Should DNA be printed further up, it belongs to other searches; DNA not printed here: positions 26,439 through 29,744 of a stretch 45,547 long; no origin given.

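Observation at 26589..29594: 1001-aa PolB-like protein: exonuclease motifs intact, polymerase catalytic motifs apparently degenerate, and an expanded N-terminal region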

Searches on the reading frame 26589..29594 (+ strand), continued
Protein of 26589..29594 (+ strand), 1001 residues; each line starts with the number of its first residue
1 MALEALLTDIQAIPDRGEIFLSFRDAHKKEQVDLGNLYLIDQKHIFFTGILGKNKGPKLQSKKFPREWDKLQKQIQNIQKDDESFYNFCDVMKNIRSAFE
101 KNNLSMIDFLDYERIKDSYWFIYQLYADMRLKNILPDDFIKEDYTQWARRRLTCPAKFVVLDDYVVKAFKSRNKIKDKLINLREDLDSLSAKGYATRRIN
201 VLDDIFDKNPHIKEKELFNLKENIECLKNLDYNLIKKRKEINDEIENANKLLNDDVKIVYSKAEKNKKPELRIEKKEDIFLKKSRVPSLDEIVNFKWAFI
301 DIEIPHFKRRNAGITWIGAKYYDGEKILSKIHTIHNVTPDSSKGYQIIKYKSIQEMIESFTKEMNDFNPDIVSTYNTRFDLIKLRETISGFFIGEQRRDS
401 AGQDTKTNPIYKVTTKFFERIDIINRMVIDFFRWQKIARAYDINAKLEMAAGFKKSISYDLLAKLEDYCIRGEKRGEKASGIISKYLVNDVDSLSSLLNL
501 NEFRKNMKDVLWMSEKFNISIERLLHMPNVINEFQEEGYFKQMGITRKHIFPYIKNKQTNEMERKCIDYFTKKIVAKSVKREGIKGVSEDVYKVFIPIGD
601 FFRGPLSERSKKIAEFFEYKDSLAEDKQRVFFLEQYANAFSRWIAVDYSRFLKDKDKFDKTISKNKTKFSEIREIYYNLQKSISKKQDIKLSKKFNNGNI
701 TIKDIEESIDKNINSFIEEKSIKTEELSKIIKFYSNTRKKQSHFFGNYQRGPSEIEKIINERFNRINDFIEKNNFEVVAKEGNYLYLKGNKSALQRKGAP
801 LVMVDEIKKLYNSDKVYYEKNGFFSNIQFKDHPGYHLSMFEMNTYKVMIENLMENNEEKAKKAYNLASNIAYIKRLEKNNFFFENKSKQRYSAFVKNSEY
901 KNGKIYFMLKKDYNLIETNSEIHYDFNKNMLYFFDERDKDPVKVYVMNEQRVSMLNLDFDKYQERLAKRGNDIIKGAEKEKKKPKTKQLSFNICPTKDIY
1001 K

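Call 26: predict_structure(alignment_id=A1)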
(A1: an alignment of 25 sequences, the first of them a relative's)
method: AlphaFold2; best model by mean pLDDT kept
length: 1001 residues; sequences in the alignment: 25
mean_pLDDT: 83.6   pTM: 0.84
mean pLDDT of the five models: 83.6, 83.0, 82.5, 81.0, 79.4
residues with pLDDT >= 90: 350; 70-90: 546; 50-70: 55; < 50: 50
segments of 3 or more residues with pLDDT < 50: 397-421, 979-1001
pLDDT, mean of each block of 10 residues (from residue 1): 83 88 73 81 90 73 72 84 86 91 80 81 90 89 86 91 90 86 78 73 83 82 82 86 91 90 67 91 92 91 82 89 88 93 95 91 86 81 75 56 43 38 73 91 78 80 91 89 93 92 96 94 90 86 81 70 87 89 90 96 89 96 95 96 90 85 82 86 79 77 84 85 85 82 76 92 97 95 94 93 95 90 86 89 93 90 88 86 85 90 90 65 84 79 87 89 90 71 33 31 29
secondary structure, 60 per line:
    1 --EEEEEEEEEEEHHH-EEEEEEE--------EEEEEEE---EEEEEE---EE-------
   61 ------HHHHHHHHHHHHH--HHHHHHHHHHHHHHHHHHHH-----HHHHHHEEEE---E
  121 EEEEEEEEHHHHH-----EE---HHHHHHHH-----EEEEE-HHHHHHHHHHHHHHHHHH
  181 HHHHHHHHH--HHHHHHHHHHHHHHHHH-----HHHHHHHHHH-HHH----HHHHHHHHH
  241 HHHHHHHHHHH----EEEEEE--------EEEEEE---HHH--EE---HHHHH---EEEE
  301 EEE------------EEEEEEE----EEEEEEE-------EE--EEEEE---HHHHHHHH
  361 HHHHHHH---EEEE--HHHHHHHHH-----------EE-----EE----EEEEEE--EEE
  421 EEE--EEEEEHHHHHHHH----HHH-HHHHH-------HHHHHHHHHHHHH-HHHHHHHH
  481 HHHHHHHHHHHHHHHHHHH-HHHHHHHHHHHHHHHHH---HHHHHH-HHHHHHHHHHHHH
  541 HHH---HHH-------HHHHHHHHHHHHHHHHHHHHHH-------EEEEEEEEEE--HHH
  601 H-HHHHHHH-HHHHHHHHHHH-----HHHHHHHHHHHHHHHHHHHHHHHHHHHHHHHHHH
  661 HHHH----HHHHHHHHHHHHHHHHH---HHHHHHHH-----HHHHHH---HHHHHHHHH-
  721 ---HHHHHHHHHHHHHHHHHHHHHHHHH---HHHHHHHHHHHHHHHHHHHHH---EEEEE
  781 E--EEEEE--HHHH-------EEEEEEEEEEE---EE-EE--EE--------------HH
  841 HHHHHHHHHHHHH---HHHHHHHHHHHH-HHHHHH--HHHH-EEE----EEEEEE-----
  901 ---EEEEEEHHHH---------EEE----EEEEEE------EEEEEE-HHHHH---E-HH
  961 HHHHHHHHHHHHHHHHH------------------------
elements in order (helices of 4 or more, strands of 3 or more residues): E3-13 E18-24 E33-39 E43-48 H67-79 H82-101 H107-112 E113-116 E120-128 H129-133 H144-151 E157-161 H163-189 H192-208 H214-223 H232-251 E256-261 E270-275 H289-293 E297-303 E316-322 E327-333 E345-349 H353-367 E371-374 H377-385 E410-415 E418-423 E426-430 H431-438 H447-451 H459-471 H473-499 H501-517 H521-526 H528-543 H557-578 E586-595 H598-601 H603-609 H611-621 H627-664 H669-685 H689-696 H702-707 H711-719 H724-748 H752-772 E776-781 E784-788 H791-794 E802-812 H839-853 H857-868 H870-875 H878-881 E883-885 E890-895 E904-909 H910-913 E923-925 E930-935 E942-947 H949-953 H959-977

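Call 28: fold_search(model_id=the predicted structure, library=pdb)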
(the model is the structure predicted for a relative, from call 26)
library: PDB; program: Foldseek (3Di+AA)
matches with E <= 10: 629; with E <= 0.001: 232
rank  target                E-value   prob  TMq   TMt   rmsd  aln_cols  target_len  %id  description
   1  5mdn_A                4.7e-12  1.00  0.42  0.53  11.3      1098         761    9  Structure of the family B DNA polymerase from the hyperthermophilic archaeon Pyrobaculum calidifontis (released 2016-12-14)
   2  3k5o_A                9.2e-12  1.00  0.31  0.38  14.1      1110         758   10  Crystal structure of E.coli Pol II (released 2010-02-02)
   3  3k5m_A                1.1e-11  1.00  0.35  0.43  12.8      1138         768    9  Crystal structure of E.coli Pol II-abasic DNA-ddGTP Lt(-2, 2) ternary complex (released 2010-02-02)
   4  3k5l_A                2.8e-11  1.00  0.35  0.42  13.0      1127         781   10  Crystal structure of E.coli Pol II-abasic DNA-dATP Lt(0, 3) ternary complex (released 2010-02-02)
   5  9l8u_A                3.0e-11  1.00  0.35  0.36  19.2      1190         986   10  Cryo-EM structure of ASFV DNA polymerase in a DNA replication state (released 2025-12-31)
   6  3k58_A                3.2e-11  1.00  0.36  0.44  12.4      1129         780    9  Crystal structure of E.coli Pol II-normal DNA-dTTP ternary complex (released 2010-02-09)
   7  3maq_A                3.7e-11  1.00  0.35  0.42  12.9      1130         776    9  Crystal structure of E.coli Pol II-normal DNA-dGTP ternary complex (released 2010-04-07)
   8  3k57_A                4.9e-11  1.00  0.37  0.45  12.3      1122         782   10  Crystal structure of E.coli Pol II-normal DNA-dATP ternary complex (released 2010-02-09)
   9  3k5o_B                6.4e-11  1.00  0.32  0.40  13.7      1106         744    9  Crystal structure of E.coli Pol II (released 2010-02-02)
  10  6is7_B                7.0e-11  1.00  0.37  0.45  13.4      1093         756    9  Structure of 9N-I DNA polymerase incorporation with dA in the active site (released 2019-08-28)
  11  3k59_A                1.6e-10  1.00  0.36  0.43  12.4      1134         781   10  Crystal structure of E.coli Pol II-normal DNA-dCTP ternary complex (released 2010-02-09)
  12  3k5n_A                1.8e-10  1.00  0.34  0.42  12.7      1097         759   10  Crystal structure of E.coli Pol II-abasic DNA binary complex (released 2010-02-02)
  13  7tqw_A                2.0e-10  1.00  0.36  0.44  14.1      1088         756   10  Kod RSGA incorporating PMT, n+2 (released 2022-08-31)
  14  4fm2_A                2.2e-10  1.00  0.36  0.47  16.6       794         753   12  Pyrococcus abyssi B family DNA polymerase (triple mutant) bound to a dsDNA, in edition mode (released 2012-08-29)
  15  5h12                  2.2e-10  1.00  0.30  0.37  19.3      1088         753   11  Crystal structure of Deep Vent DNA Polymerase (released 2017-01-25)
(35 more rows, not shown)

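Call 34: search_protein_representatives(alignment_id=A1)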
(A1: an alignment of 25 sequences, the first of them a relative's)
Query: 25 sequences, 941 profile positions. Proteins with E-value up to 0.001 (for the whole library): 280; up to 1e-10: 209; up to 1e-30: 142. The best 150 are listed.
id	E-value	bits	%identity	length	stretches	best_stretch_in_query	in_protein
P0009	0.0e+00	1323.7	-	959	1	2-928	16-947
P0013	0.0e+00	1268.1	-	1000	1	2-940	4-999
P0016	0.0e+00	1265.6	-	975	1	2-930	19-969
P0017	0.0e+00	1263.3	-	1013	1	2-939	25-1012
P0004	0.0e+00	1191.7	-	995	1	3-929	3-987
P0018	0.0e+00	1151.0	-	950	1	1-928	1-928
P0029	0.0e+00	1128.4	-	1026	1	2-928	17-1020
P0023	0.0e+00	1122.6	-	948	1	3-939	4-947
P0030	0.0e+00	1039.1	-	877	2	1-622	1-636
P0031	0.0e+00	1037.9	-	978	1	3-932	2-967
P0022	0.0e+00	1033.6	-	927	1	1-927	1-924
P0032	1.6e-285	966.1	-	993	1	6-940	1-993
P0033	1.4e-279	946.5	-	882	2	1-614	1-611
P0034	3.5e-276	935.3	-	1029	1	2-929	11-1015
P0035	2.1e-266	902.9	-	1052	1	1-928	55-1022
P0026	6.2e-253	858.3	-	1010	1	2-940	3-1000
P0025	3.3e-244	829.4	-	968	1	1-939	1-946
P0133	5.8e-45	170.0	-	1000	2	271-750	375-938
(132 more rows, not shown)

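Call 37: search_protein_families(library=pfam, alignment_id=A3, max_evalue=0.01)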
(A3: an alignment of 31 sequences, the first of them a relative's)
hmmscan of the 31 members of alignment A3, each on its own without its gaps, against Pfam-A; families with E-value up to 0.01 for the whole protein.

A. member 1, P0001 (1001 aa): 0 families

B. families by the number of members that match (of 31 scanned): 4 families
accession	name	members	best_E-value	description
PF03104.25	DNA_pol_B_exo1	6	5.2e-08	DNA polymerase family B, exonuclease domain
PF04557.20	tRNA_synt_1c_R2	1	0.0064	Glutaminyl-tRNA synthetase, non-specific RNA binding region part 2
PF11488.14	Lge1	1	0.0065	Transcriptional regulatory protein LGE1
PF01378.23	IgG_binding_B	1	0.0079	B domain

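Call 46: find_related_loci(query=A1, collection=genome_contigs, flank=10000)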
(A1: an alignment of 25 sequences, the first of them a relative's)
Query A1 (1001 aa) in genome_contigs; peptide patterns used: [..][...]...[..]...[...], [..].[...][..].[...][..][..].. (x = any residue, [..] = any of these).
55 stretches matched a pattern; 17 encode a relative of the query (tblastn E <= 1e-3); 16 distinct loci.
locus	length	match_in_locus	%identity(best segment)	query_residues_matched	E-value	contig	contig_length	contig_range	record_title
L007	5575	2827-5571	64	1-915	0e+0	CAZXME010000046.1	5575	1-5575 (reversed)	MAG TPA_asm: uncultured Methanosarcinales archaeon isolate SRP191223_co1_28 genome assembly, contig: NODE_20464_length_5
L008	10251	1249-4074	45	1-982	0e+0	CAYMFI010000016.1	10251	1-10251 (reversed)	MAG TPA_asm: uncultured Methanosarcinales archaeon isolate binchicken_co387_191 genome assembly, contig: NODE_8734_lengt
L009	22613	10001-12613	35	1-974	4e-172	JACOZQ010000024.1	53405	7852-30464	MAG: Candidatus Woesearchaeota archaeon isolate NC_groundwater_209_Ag_S-0.1um_32_61 S4_GD2017_2_S1_scaffold_314, whole g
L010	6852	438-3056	36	1-973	1e-168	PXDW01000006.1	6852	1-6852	MAG: Candidatus Woesearchaeota archaeon isolate T3Sed10_350R1 T3-Sed10-C30044, whole genome shotgun sequence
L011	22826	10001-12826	34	3-975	8e-166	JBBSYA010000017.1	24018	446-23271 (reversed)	MAG: Nanoarchaeota archaeon isolate H43-bin036_1 H43_bin036_1_000000000017, whole genome shotgun sequence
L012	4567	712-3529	33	1-974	1e-152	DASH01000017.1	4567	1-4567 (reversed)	MAG TPA_asm: Candidatus Woesearchaeota archaeon UBA153 UBA153_contig_197724, whole genome shotgun sequence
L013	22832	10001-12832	31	2-993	3e-133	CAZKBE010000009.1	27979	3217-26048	MAG TPA_asm: Candidatus Woesearchaeota archaeon isolate SRP272421_co4_444 genome assembly, contig: NODE_3571_length_2797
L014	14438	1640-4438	30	18-983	6e-130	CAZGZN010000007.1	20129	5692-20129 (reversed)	MAG TPA_asm: Candidatus Woesearchaeota archaeon isolate SRP263991_co7_898 genome assembly, contig: NODE_4323_length_2012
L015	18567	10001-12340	33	114-898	4e-132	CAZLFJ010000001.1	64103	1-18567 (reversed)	MAG TPA_asm: Candidatus Woesearchaeota archaeon isolate SRP263991_co7_908 genome assembly, contig: NODE_379_length_64103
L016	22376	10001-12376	27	130-974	1e-74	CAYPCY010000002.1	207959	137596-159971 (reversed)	MAG TPA_asm: uncultured Methanosarcinales archaeon isolate SRP200020_co5_153 genome assembly, contig: NODE_61_length_207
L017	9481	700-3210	27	20-904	5e-68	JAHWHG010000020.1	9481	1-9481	MAG: Candidatus Woesearchaeota archaeon isolate FT2_348 k127_74637095, whole genome shotgun sequence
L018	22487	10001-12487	26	144-991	6e-72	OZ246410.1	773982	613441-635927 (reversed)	MAG: uncultured Methanosarcinales archaeon isolate SRP193066_co2_46 genome assembly, chromosome: 1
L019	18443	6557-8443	26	240-856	2e-54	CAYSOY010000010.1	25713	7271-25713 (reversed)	MAG TPA_asm: uncultured Methanosarcinales archaeon isolate SRP185896_co1_21 genome assembly, contig: NODE_806_length_257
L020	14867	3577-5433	26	2-681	1e-50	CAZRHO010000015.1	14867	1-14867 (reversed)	MAG TPA_asm: uncultured Methanosarcinales archaeon isolate binchicken_co141_112 genome assembly, contig: NODE_16824_leng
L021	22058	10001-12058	25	285-979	6e-59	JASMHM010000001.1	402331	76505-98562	MAG: Candidatus Woesearchaeota archaeon isolate ETNP7_MAG_72 NODE_1_length_402331_cov_6.813702, whole genome shotgun seq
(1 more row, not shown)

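Call 47: find_related_loci(query=A1, collection=viral_contigs, flank=5000)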
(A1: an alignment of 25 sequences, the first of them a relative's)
Query A1 (1001 aa) in viral_contigs; peptide patterns used: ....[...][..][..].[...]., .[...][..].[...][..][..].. (x = any residue, [..] = any of these).
18 stretches matched a pattern, but none encodes a relative of the query by tblastn (E <= 1e-3).
